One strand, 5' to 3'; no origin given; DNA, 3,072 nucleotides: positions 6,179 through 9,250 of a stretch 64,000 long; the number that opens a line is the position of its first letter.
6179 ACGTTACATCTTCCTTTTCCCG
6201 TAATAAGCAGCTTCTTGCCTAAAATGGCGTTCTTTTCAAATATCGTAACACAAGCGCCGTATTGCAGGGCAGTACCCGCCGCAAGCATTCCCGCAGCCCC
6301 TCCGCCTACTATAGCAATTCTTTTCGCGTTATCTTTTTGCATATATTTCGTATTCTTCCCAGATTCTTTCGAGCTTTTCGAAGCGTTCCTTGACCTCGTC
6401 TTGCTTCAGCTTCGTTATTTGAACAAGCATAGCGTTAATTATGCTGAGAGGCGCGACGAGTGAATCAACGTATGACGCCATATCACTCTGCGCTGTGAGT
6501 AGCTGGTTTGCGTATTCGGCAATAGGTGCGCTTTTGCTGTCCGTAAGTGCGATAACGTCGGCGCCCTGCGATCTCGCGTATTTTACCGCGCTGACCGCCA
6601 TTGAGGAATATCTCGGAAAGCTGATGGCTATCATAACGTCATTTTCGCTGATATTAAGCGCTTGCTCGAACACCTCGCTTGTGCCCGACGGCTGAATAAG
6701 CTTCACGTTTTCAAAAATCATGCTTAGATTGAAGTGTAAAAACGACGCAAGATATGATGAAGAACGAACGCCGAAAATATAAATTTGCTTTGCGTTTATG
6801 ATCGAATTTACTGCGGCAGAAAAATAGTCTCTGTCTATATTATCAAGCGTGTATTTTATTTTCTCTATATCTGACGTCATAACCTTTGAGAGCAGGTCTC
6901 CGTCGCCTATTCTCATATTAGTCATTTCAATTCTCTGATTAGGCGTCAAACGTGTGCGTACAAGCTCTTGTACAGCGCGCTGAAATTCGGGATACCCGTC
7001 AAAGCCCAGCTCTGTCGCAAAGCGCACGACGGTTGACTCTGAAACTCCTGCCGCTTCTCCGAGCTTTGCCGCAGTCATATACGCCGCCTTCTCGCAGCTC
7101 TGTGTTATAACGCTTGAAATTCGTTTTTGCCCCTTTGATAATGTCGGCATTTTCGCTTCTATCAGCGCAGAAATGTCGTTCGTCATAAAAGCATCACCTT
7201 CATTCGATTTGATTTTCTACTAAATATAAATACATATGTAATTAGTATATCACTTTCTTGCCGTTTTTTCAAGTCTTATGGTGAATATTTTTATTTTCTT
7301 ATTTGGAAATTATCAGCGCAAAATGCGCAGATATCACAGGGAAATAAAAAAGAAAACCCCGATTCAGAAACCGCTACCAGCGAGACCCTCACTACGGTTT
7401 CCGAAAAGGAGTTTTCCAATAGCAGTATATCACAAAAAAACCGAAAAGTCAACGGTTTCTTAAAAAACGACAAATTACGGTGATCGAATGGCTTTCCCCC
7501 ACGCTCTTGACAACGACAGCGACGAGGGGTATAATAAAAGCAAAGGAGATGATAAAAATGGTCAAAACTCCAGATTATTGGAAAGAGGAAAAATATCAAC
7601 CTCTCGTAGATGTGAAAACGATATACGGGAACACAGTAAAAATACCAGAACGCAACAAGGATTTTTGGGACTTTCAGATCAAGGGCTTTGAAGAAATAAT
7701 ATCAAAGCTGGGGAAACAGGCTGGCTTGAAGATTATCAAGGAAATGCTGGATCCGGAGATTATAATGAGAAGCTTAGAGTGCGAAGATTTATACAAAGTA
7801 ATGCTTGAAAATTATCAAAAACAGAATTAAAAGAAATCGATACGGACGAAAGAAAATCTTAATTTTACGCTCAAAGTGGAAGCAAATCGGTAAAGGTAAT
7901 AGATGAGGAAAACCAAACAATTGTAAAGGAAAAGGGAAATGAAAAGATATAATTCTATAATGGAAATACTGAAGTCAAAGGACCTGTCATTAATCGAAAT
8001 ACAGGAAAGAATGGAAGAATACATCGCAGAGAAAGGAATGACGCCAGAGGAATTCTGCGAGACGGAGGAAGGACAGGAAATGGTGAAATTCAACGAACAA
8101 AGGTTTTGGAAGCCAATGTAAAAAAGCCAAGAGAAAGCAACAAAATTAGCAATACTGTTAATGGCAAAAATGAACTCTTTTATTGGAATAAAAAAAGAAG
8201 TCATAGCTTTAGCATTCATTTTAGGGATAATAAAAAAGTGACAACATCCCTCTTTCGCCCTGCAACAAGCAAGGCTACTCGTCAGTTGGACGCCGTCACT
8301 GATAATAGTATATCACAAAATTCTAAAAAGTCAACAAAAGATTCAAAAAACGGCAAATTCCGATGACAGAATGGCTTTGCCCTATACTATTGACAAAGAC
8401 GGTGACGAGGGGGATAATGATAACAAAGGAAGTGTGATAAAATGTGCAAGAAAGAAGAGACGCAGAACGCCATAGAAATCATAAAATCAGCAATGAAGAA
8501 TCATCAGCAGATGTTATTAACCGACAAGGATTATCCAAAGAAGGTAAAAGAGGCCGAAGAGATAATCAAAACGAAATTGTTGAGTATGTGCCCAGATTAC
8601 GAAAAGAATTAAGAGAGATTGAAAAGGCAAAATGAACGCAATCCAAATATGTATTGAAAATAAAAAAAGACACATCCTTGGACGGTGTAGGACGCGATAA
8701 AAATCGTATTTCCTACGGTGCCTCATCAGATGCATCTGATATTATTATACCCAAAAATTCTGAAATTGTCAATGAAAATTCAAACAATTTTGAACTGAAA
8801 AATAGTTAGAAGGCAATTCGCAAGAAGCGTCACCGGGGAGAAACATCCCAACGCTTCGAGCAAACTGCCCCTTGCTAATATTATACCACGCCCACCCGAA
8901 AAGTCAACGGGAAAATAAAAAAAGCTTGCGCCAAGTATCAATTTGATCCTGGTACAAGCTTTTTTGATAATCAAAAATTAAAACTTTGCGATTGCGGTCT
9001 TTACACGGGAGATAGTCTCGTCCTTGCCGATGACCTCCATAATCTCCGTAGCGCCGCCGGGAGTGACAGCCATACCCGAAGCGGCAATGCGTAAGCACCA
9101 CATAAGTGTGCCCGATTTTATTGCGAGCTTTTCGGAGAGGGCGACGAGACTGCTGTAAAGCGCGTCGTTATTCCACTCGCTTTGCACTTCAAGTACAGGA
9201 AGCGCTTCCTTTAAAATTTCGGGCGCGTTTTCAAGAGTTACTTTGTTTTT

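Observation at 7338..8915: Four tandem promoter -> long-hairpin -> U-tract units on the minus strand: a candidate multicopy sRNA family of unknown function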

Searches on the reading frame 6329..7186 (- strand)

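Call 9: search_protein_families(library=pfam, proteins=[window:6329-7186:-], max_evalue=1)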
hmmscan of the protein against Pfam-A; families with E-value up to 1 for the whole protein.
window:6329-7186:- (285 aa): 4 families
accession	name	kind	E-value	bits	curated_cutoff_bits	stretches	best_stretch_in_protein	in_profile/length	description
PF01380.27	SIS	-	3.2e-21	75.9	25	1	129-255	2-130/131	SIS domain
PF01418.23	HTH_6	-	9.4e-14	51.6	28.3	1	7-73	5-71/77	Helix-turn-helix domain, rpiR family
PF13580.11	SIS_2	-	6.5e-06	26.6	27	1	168-215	90-137/138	SIS domain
PF13404.12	HTH_AsnC-type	-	0.11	12.8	27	0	37-54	18-35/42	AsnC-type helix-turn-helix domain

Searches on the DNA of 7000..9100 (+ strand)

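Call 4: search_rna_families(source=window, start=7000, end=9100, threshold=evalue, max_evalue=10, show_alignments=3)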
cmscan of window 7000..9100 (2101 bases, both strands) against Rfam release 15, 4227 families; matches with E-value up to 10: 9.
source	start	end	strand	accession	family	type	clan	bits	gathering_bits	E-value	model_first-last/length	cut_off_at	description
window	7210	7413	-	RF01582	RUF4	Gene; sRNA;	-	32.4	55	0.00072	1-277/277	no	RNA of unknown function RUF4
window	8767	8816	+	RF01600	snoR25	Gene; snRNA; snoRNA; CD-box;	-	22.4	50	2.5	1-70/70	no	small nucleolar RNA snoR25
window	8892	8968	+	RF00506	Thr_leader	Cis-reg; leader;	-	18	55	3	1-118/118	no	Threonine operon leader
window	7403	7505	-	RF03319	mir-989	Gene; miRNA;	-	16.6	59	3.6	1-109/109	no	mir-989 microRNA precursor family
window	7269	7357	-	RF00432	SNORA51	Gene; snRNA; snoRNA; HACA-box;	-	16.3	50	7.2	1-133/133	no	Small nucleolar RNA SNORA51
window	8915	8989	-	RF00506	Thr_leader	Cis-reg; leader;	-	16.2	55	8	1-118/118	no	Threonine operon leader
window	7356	7412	-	RF01667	rox1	Cis-reg;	-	16.1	58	8.8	1-59/59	no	Drosophila rox1 ncRNA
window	7234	7481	-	RF01265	snR42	Gene; snRNA; snoRNA; HACA-box;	CL00032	15.7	61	0.34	1-349/349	no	Small nucleolar RNA snR42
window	8206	8261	-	RF02060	STnc410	Gene; sRNA;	-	15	50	3.5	1-158/158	no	Enterobacterial sRNA STnc410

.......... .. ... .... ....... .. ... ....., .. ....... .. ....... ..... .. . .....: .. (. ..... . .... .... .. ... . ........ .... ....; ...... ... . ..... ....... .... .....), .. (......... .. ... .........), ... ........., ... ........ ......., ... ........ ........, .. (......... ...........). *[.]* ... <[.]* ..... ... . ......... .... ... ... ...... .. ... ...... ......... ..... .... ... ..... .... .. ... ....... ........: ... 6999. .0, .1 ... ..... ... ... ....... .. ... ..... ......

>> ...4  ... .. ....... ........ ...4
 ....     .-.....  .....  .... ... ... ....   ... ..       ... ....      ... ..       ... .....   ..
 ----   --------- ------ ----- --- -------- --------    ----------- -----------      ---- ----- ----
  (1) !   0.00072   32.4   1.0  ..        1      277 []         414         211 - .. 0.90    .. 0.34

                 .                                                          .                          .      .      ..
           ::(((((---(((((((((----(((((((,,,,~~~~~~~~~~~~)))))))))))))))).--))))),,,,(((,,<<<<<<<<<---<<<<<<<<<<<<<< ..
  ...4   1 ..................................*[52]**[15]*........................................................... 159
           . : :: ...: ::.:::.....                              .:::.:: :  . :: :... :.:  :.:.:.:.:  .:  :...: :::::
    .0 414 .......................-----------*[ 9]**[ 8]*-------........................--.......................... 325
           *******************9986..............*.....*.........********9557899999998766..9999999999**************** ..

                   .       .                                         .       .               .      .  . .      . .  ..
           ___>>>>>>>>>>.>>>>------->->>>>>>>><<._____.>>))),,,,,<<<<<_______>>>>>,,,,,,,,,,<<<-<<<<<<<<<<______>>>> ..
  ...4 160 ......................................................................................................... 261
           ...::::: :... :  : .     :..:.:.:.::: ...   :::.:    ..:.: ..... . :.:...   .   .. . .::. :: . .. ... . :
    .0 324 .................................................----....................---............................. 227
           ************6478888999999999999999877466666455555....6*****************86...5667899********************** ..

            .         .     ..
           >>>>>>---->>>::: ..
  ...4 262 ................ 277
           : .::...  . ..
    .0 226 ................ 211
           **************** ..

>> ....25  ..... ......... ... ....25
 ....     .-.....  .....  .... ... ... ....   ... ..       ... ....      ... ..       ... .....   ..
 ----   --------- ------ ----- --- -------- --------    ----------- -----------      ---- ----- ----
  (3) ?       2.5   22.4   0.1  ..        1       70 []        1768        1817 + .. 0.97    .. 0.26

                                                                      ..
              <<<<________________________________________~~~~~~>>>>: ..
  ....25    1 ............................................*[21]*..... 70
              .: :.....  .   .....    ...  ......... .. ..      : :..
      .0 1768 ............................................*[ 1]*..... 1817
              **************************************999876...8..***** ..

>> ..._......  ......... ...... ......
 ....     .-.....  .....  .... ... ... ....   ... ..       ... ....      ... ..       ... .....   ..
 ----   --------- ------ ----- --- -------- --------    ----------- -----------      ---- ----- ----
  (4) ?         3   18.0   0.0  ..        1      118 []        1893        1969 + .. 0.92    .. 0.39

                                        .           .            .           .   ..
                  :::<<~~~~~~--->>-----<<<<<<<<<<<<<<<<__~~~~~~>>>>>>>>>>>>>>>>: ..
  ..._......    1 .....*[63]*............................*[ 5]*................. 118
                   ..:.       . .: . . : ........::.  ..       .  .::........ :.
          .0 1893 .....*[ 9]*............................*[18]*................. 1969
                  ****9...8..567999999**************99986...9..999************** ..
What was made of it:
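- On Any Rfam 15 family: At E<=10 there are only chance-level hits, the best being RUF4 at 32 bits against a gathering score of 55 (call 4).
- Tried and rejected: A hammerhead-like reading of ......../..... in units D and B has no covariance-model support (call 4).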

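Call 56: search_rna_families(sources=[L016, L017, L018, L020, L021, L015, L013, L006], threshold=evalue, max_evalue=0.1)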
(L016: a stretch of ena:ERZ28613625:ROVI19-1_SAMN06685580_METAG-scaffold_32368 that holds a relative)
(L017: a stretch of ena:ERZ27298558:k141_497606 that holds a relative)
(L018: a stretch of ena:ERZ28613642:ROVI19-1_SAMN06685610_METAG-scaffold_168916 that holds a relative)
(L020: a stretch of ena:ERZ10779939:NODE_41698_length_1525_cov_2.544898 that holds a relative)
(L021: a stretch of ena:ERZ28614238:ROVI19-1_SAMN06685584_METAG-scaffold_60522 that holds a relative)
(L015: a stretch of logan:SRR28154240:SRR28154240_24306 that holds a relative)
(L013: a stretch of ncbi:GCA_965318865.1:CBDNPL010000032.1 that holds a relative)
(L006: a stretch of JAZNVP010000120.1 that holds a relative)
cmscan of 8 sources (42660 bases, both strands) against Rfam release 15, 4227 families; matches with E-value up to 0.1: 2.
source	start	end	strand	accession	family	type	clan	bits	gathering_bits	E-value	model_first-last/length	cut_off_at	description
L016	878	923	-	RF00962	mir-586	Gene; miRNA;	-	29.1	89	0.029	1-87/87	no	mir-586 microRNA precursor family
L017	998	1043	-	RF00962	mir-586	Gene; miRNA;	-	29.1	89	0.029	1-87/87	no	mir-586 microRNA precursor family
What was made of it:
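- On Any Rfam 15 family: Eight related loci at E<=0.1 give nothing on the units (call 56).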
